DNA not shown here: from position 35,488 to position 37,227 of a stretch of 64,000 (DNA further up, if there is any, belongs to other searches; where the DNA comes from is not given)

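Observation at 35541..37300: Apparently intact TnpB with downstream non-coding tract and flanking 11-nt direct repeats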

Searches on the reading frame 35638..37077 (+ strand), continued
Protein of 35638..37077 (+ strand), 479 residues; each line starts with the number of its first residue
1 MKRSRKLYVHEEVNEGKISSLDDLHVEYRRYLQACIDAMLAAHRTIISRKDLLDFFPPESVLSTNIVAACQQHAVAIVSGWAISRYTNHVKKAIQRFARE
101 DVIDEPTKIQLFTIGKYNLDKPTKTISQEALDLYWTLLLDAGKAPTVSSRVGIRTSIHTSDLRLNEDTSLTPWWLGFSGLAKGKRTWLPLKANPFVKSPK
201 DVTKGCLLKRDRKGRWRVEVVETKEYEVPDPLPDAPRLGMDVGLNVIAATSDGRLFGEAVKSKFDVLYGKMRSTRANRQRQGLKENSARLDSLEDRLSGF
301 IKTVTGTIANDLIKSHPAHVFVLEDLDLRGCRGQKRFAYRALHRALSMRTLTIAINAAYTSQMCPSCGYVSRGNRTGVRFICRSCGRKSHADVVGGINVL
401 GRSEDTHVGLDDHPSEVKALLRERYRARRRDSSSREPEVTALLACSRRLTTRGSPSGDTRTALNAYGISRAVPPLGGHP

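Call 22: find_related_loci(query=window:35638-37077:+, collection=viral_contigs, flank=3000)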
Query window:35638-37077:+ (479 aa) in viral_contigs; peptide patterns used: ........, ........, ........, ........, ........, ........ (x = any residue, [..] = any of these).
6 stretches matched a pattern; 5 encode a relative of the query (tblastn E <= 1e-3); 5 distinct loci.
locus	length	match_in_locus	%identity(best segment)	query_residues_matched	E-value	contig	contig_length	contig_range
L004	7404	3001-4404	61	1-468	0e+0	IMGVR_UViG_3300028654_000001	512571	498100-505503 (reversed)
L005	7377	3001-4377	52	1-453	2e-150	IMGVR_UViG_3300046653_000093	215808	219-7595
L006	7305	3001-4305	46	8-442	5e-122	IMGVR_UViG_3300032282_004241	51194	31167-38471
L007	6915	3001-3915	54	1-464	6e-64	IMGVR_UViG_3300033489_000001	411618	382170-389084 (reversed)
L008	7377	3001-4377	52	1-453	2e-150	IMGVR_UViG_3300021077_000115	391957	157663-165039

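Call 24: find_related_loci(query=A1, collection=viral_contigs, flank=2000)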
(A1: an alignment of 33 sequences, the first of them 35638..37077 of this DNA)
Query A1 (479 aa) in viral_contigs; peptide patterns used: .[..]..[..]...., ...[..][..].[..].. (x = any residue, [..] = any of these).
548 stretches matched a pattern; 452 encode a relative of the query (tblastn E <= 1e-3); the best 80 are kept; 80 distinct loci.
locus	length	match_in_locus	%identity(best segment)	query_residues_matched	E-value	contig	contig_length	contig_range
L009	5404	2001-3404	61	1-468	0e+0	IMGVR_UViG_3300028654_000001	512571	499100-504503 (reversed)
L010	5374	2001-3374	58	1-455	2e-173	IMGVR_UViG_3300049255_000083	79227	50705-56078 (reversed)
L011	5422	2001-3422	52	1-465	2e-154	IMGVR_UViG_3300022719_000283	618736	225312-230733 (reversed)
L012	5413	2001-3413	52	1-465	3e-151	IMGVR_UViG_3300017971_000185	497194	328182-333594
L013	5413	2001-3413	52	1-465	3e-151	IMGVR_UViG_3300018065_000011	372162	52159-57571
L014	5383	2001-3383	52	1-454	2e-148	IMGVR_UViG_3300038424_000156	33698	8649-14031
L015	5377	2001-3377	52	1-453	3e-149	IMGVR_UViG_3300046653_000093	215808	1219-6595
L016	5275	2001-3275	52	1-421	3e-146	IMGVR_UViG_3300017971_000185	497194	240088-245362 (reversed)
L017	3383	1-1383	50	9-465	4e-141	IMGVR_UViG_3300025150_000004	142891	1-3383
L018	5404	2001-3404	48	1-454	2e-139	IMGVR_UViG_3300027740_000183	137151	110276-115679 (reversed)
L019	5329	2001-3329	49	1-432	6e-138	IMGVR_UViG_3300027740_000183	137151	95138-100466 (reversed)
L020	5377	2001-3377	52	1-453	3e-149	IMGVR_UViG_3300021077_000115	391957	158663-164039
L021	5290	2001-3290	48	2-430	6e-126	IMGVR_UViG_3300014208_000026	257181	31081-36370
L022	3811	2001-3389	46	2-460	4e-126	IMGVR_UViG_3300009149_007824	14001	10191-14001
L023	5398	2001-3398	46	3-464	2e-125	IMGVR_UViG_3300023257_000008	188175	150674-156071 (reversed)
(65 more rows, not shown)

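Call 25: find_related_loci(query=A1, collection=genome_contigs, flank=2000)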
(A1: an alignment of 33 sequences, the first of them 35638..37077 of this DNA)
Query A1 (479 aa) in genome_contigs; peptide patterns used: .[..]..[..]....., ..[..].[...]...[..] (x = any residue, [..] = any of these).
582 stretches matched a pattern; 484 encode a relative of the query (tblastn E <= 1e-3); the best 80 are kept; 80 distinct loci.
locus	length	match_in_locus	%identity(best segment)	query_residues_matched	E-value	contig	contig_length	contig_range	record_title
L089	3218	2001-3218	56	1-402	3e-150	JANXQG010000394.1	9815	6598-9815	MAG: Planctomycetota bacterium isolate GL140_4_concoct_346_sub GL140_4_k141_3042267, whole genome shotgun sequence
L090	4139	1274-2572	49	1-429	6e-140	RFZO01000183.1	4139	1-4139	MAG: Actinomycetota bacterium isolate WB5_3A_088 contig_100_182, whole genome shotgun sequence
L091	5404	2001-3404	47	3-465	8e-132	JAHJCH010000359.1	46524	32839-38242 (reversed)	MAG: Myxococcota bacterium isolate Modern_marine.mb.298 Modern_marine.mb.298_k141_2635946, whole genome shotgun sequence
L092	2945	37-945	54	167-465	3e-97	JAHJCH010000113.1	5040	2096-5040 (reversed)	MAG: Myxococcota bacterium isolate Modern_marine.mb.298 Modern_marine.mb.298_k141_743287, whole genome shotgun sequence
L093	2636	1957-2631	56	184-408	2e-85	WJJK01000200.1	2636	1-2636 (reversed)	MAG: Candidatus Altiarchaeales archaeon isolate RBin_358 k141_2452449, whole genome shotgun sequence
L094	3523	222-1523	26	12-427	1e-23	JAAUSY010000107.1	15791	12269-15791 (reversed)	MAG: Chloroflexaceae bacterium isolate SM1_1_0 NODE_1404_length_15791_cov_9.189160, whole genome shotgun sequence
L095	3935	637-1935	27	11-425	2e-23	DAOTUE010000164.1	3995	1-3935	MAG TPA_asm: Chloroflexaceae bacterium isolate F17_45 k129_3247676, whole genome shotgun sequence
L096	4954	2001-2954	28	174-465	2e-22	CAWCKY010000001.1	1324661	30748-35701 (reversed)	MAG: uncultured Acidobacteriota bacterium isolate MFD03602.bin.2.40 genome assembly, contig: contig_10170, whole genome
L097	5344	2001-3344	23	12-426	3e-22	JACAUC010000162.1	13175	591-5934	MAG: Candidatus Chloroheliaceae bacterium isolate L227-5C MAG2_163, whole genome shotgun sequence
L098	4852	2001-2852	28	169-428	5e-21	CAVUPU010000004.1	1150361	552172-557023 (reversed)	MAG: uncultured Acidobacteriota bacterium isolate MFD06229.bin.2.137 genome assembly, contig: contig_2834, whole genome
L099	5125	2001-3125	29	14-431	7e-21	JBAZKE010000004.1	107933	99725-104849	MAG: Patescibacteria group bacterium isolate SO_2017_LW4_136 scaffold_592_c1_LW137-91_2017, whole genome shotgun sequenc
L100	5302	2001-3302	26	12-427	5e-23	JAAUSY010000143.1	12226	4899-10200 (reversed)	MAG: Chloroflexaceae bacterium isolate SM1_1_0 NODE_2173_length_12226_cov_8.705348, whole genome shotgun sequence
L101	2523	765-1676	28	174-440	9e-21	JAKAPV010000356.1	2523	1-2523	MAG: Bacillota bacterium isolate YF1.bin87 NODE_64316_length_2523_cov_1.538397, whole genome shotgun sequence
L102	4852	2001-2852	28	160-425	4e-20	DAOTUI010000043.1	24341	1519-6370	MAG TPA_asm: Chloroflexaceae bacterium isolate F17_50 k129_2512194, whole genome shotgun sequence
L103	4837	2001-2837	29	174-428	4e-20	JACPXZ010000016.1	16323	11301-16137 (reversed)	MAG: Candidatus Peregrinibacteria bacterium isolate NC_groundwater_850_Pr1_B-0.1um_50_22 Montesol18_Bp1_scaffold_607920,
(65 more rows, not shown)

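Call 29: find_encoding_contigs(protein=P0004, flank=2500, max_places=3)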
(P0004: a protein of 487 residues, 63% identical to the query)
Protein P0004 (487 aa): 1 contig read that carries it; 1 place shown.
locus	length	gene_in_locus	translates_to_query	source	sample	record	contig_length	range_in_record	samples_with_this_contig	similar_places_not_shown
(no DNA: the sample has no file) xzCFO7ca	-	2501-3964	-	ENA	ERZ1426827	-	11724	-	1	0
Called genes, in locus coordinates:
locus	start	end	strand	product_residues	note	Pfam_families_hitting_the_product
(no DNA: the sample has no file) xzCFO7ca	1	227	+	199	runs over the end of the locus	-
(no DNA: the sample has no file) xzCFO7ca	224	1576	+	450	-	-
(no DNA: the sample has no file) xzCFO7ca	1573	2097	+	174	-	-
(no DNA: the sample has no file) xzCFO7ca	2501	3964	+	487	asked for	PF07282:Cas12f1-like_TNB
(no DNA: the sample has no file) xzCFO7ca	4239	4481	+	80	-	-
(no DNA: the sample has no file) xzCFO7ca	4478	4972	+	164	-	-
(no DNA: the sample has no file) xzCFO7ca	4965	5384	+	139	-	-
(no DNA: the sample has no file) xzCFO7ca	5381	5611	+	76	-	-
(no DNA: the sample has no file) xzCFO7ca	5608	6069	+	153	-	-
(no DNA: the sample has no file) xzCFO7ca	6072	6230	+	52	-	-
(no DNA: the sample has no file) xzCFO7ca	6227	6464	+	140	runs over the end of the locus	-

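Call 30: find_encoding_contigs(protein=P0010, flank=2500, max_places=3)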
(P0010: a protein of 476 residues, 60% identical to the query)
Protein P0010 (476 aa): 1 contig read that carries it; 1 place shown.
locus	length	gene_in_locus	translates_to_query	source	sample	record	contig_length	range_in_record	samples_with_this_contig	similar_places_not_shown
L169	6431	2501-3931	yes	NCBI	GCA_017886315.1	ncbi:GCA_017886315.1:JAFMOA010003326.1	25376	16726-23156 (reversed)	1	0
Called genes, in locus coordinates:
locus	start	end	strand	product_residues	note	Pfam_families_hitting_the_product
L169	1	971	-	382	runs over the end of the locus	-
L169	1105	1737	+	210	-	-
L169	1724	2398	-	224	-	PF03167:UDG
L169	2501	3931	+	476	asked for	PF07282:Cas12f1-like_TNB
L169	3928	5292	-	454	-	-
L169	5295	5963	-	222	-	-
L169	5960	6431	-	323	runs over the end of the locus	PF03161:LAGLIDADG_2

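Call 31: find_encoding_contigs(protein=P0014, flank=2500, max_places=3)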
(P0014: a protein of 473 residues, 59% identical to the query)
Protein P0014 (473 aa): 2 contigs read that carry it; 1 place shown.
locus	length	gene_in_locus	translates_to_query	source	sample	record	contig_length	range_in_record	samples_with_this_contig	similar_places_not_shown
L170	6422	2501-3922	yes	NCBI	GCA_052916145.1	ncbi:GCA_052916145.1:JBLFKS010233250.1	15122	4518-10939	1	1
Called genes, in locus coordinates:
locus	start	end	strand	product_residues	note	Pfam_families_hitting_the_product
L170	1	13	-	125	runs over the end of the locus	PF10087:DUF2325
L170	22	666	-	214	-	-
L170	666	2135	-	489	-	-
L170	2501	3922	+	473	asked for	PF07282:Cas12f1-like_TNB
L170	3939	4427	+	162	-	-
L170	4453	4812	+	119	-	-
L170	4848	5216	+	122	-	PF00076:RRM_1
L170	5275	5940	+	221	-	-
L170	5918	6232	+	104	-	-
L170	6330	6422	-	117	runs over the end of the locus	-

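Call 34: find_related_loci(query=A1, collection=metagenome_contigs, flank=1500)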
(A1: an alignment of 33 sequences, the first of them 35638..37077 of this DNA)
Query A1 (479 aa) in metagenome_contigs; peptide patterns used: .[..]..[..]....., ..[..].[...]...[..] (x = any residue, [..] = any of these).
600 stretches matched a pattern (row limit reached: there are more); 554 encode a relative of the query (tblastn E <= 1e-3); the best 80 are kept; 80 distinct loci.
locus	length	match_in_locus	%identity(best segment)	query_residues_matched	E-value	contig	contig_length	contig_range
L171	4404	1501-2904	61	1-468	0e+0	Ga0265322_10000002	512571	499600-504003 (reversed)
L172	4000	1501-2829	61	1-441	0e+0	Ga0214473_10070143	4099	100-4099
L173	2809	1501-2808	62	1-434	0e+0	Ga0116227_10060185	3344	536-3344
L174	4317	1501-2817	61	1-436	3e-177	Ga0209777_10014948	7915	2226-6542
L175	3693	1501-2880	55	1-457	2e-170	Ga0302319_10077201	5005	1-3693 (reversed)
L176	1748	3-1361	55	8-457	2e-179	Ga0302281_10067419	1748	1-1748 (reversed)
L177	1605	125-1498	56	1-457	6e-175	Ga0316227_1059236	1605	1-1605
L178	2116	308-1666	54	1-450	9e-166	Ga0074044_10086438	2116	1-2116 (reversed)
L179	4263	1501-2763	59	1-418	6e-172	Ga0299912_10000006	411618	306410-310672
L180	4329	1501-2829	53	1-439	3e-153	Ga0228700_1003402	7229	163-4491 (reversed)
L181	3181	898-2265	53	1-454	1e-156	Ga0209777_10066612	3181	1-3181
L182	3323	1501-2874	52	1-451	4e-152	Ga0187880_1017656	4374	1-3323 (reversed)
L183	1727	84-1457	52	1-451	3e-161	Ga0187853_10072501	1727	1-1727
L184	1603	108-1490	50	1-454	2e-161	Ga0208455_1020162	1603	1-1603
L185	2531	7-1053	63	103-449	4e-157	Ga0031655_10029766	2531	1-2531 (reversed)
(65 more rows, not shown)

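Call 46: search_protein_families(library=phrogs, proteins=[window:35638-37077:+], max_evalue=0.001)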
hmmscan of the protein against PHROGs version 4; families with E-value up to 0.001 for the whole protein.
window:35638-37077:+ (479 aa): 4 families
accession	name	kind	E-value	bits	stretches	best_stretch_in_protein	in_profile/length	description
phrog_12300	-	integration and excision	1e-25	91.5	1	206-406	32-243/286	transposase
phrog_506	-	integration and excision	5e-20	73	1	198-411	148-372/403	transposase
phrog_16792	-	unknown function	1.6e-05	26.3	1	355-403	112-157/180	-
phrog_17087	-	unknown function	7.7e-05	23.9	1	356-403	83-132/141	-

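Call 68: find_encoding_contigs(protein=P0012, flank=1500, max_places=2)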
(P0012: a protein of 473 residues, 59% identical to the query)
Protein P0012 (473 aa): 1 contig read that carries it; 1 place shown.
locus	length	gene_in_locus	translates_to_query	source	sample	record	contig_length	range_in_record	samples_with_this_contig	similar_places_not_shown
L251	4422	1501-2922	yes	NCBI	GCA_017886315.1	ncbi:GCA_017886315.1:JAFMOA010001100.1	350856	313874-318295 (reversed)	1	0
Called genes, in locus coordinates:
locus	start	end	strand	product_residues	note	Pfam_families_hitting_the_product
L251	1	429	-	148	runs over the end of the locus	-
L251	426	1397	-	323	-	PF01180:DHO_dh, PF00977:His_biosynth (faint)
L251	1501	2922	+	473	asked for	PF07282:Cas12f1-like_TNB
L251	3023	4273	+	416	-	PF00004:AAA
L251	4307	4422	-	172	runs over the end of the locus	-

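Call 69: find_encoding_contigs(protein=P0008, flank=1500, max_places=2)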
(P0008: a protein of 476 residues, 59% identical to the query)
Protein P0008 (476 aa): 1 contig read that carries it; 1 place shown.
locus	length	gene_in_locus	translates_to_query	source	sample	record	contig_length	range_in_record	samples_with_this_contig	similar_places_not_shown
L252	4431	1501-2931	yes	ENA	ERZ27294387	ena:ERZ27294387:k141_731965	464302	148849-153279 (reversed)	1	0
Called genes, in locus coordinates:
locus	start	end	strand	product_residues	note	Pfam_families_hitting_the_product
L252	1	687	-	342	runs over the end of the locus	-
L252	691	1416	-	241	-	-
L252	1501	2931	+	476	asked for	PF07282:Cas12f1-like_TNB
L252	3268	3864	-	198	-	-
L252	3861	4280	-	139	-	-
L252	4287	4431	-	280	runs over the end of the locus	PF04055:Radical_SAM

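Call 70: find_encoding_contigs(protein=P0007, flank=1500, max_places=2)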
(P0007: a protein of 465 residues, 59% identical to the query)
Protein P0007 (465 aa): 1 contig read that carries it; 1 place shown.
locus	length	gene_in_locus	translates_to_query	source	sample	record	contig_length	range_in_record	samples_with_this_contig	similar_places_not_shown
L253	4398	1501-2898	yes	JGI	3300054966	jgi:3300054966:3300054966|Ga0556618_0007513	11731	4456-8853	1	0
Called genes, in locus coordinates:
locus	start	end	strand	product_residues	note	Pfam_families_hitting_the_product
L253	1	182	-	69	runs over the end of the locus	-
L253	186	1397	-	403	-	-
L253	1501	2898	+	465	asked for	PF07282:Cas12f1-like_TNB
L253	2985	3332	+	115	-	PF10979:DUF2786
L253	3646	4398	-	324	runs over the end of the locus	-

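Call 75: search_solved_structures(query=A1, max_evalue=0.001, show_alignments=0)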
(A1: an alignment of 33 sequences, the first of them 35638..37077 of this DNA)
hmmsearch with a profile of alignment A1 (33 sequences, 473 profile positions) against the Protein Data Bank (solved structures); distinct sequences matched with E-value up to 0.001: 12.
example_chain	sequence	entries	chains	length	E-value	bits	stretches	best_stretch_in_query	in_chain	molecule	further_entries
7odf_A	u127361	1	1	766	1.2e-14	57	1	352-402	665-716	Cas_phi3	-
9i8y_A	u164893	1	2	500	3.4e-12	49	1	192-393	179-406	CRISPR-associated endodeoxyribonuclease Cas12f1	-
8j3r_A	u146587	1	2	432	1e-10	44.1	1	204-402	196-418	Transposase IS605 OrfB C-terminal domain-containing protein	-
8j12_A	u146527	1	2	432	2.1e-09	39.8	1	326-402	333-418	Transposase IS605 OrfB C-terminal domain-containing protein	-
8j1j_A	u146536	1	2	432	2.2e-09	39.7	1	326-402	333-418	Transposase IS605 OrfB C-terminal domain-containing protein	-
7wju_A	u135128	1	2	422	2.8e-09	39.4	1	333-402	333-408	OrfB_Zn_ribbon domain-containing protein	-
8dzj_A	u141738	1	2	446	3.1e-09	39.2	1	333-402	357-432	OrfB_Zn_ribbon domain-containing protein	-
9nzq_A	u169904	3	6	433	3.5e-09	39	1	340-411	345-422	Cas12f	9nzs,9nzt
7lys_A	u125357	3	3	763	9.7e-09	37.6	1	354-404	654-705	CasPhi-2 | CasPhi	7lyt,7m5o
8iew_A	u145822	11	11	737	1.7e-08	36.8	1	348-401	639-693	Cas005 | Cas12j-SF05 | Cas12-1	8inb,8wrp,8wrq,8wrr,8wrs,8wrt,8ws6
9nzp_A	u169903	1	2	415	2.5e-06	29.7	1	241-406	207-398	IS200/IS605 family element transposase accessory protein TnpB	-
23vu_A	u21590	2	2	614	0.00014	23.8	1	352-411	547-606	UnCas12m4a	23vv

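Call 83: predict_structure(alignment_id=A1)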
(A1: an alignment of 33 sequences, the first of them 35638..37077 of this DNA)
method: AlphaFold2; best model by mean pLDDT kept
length: 479 residues; sequences in the alignment: 33
mean_pLDDT: 82.8   pTM: 0.57
mean pLDDT of the five models: 82.8, 81.6, 80.8, 78.5, 77.7
residues with pLDDT >= 90: 198; 70-90: 217; 50-70: 18; < 50: 46
segments of 3 or more residues with pLDDT < 50: 434-479
pLDDT, mean of each block of 10 residues (from residue 1): 85 92 96 97 91 91 91 94 93 94 95 92 93 94 90 89 86 91 88 84 87 89 71 82 87 87 88 89 84 85 90 89 73 75 86 87 90 89 89 88 83 86 86 47 38 34 29 36
secondary structure, 60 per line:
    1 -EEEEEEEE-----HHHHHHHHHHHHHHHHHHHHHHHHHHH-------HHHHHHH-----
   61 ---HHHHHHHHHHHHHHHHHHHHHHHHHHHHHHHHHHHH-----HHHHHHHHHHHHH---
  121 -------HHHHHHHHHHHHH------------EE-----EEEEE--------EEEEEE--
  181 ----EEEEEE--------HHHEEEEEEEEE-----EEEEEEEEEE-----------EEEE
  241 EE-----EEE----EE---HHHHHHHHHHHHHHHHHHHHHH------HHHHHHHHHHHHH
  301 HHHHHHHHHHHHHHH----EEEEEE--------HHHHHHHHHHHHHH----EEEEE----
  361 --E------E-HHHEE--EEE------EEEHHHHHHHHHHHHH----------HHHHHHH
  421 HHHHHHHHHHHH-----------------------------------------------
elements in order: E2-9 H15-41 H49-55 H64-99 H105-117 H128-140 E160-164 E173-178 E185-190 E202-210 E216-225 E237-242 E248-250 H260-281 H288-315 E320-325 H334-347 E352-356 E379-381 E388-390 H391-403 H414-432

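Call 85: fold_search(model_id=the predicted structure, library=pdb)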
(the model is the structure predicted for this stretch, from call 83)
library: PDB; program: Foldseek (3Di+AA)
matches with E <= 10: 579; with E <= 0.001: 59
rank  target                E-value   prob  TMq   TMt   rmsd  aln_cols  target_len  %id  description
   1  8dzj_A                1.0e-14  1.00  0.49  0.55  10.2       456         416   16  Cryo-EM structure of Acidibacillus sulfuroxidans Cas12f in complex with sgRNA and target DNA (released 2023-07-12)
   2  8j3r_A                2.1e-14  1.00  0.51  0.57   8.5       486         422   15  Cryo-EM structure of the AsCas12f-HKRA-sgRNAS3-5v7-target DNA (released 2023-09-27)
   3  8j12_A                2.8e-14  1.00  0.50  0.56   8.0       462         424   15  Cryo-EM structure of the AsCas12f-sgRNA-target DNA ternary complex (released 2023-09-27)
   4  8j1j_A                4.6e-14  1.00  0.51  0.56   7.5       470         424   15  Cryo-EM structure of the AsCas12f-YHAM-sgRNAS3-5v7-target DNA (released 2023-09-27)
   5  8j3r_B                1.5e-13  1.00  0.29  0.35  18.6       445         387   13  Cryo-EM structure of the AsCas12f-HKRA-sgRNAS3-5v7-target DNA (released 2023-09-27)
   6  8j1j_B                2.0e-13  1.00  0.28  0.34  19.4       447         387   14  Cryo-EM structure of the AsCas12f-YHAM-sgRNAS3-5v7-target DNA (released 2023-09-27)
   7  8hr5_A                3.9e-13  1.00  0.44  0.45  13.2       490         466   15  Cryo-EM structure of the CnCas12f1-sgRNA-DNA complex (released 2023-09-06)
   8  7wju_A                4.9e-13  1.00  0.47  0.53   8.1       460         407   13  Cryo-EM structure of the AsCas12f1-sgRNAv1-dsDNA ternary complex (released 2023-01-18)
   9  8j12_B                5.8e-13  1.00  0.28  0.34  20.1       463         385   13  Cryo-EM structure of the AsCas12f-sgRNA-target DNA ternary complex (released 2023-09-27)
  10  9nzs_A                2.7e-12  1.00  0.48  0.55  12.1       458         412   14  Cryo-EM structure of OsCas12f-gRNA-DNA ternary complex. State III (released 2026-04-08)
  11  9i8y_A                3.5e-12  1.00  0.45  0.51   9.3       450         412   17  SpCas12Cas12f1 in complex with sgRNA and cognate DNA (released 2025-07-23)
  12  9i8y_B                1.1e-11  1.00  0.24  0.29  20.1       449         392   14  SpCas12Cas12f1 in complex with sgRNA and cognate DNA (released 2025-07-23)
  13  9nzq_A                2.6e-11  1.00  0.50  0.56   7.9       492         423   14  Cryo-EM structure of OsCas12f-gRNA-DNA ternary complex. State II (released 2026-04-08)
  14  9nzo_A                3.4e-11  1.00  0.43  0.46  17.2       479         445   16  Structure of Al3Cas12f State I (released 2026-04-08)
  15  8iaz_A                4.9e-11  1.00  0.43  0.51  13.1       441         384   14  Cryo-EM structure of the ISFba1 TnpB-reRNA-dsDNA complex (released 2024-04-17)
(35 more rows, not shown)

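Call 88: find_encoding_contigs(protein=P0005, flank=1200, max_places=2)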
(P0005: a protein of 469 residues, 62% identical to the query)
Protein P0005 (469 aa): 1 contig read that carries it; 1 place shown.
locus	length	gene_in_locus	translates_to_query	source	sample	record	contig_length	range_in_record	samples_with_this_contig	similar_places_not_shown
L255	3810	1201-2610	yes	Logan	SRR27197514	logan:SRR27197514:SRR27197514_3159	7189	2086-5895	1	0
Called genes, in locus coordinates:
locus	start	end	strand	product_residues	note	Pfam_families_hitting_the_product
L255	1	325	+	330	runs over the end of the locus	-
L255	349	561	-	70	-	-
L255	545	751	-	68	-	-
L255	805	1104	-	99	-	-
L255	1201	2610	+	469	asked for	PF07282:Cas12f1-like_TNB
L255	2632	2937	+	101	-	-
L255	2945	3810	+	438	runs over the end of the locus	-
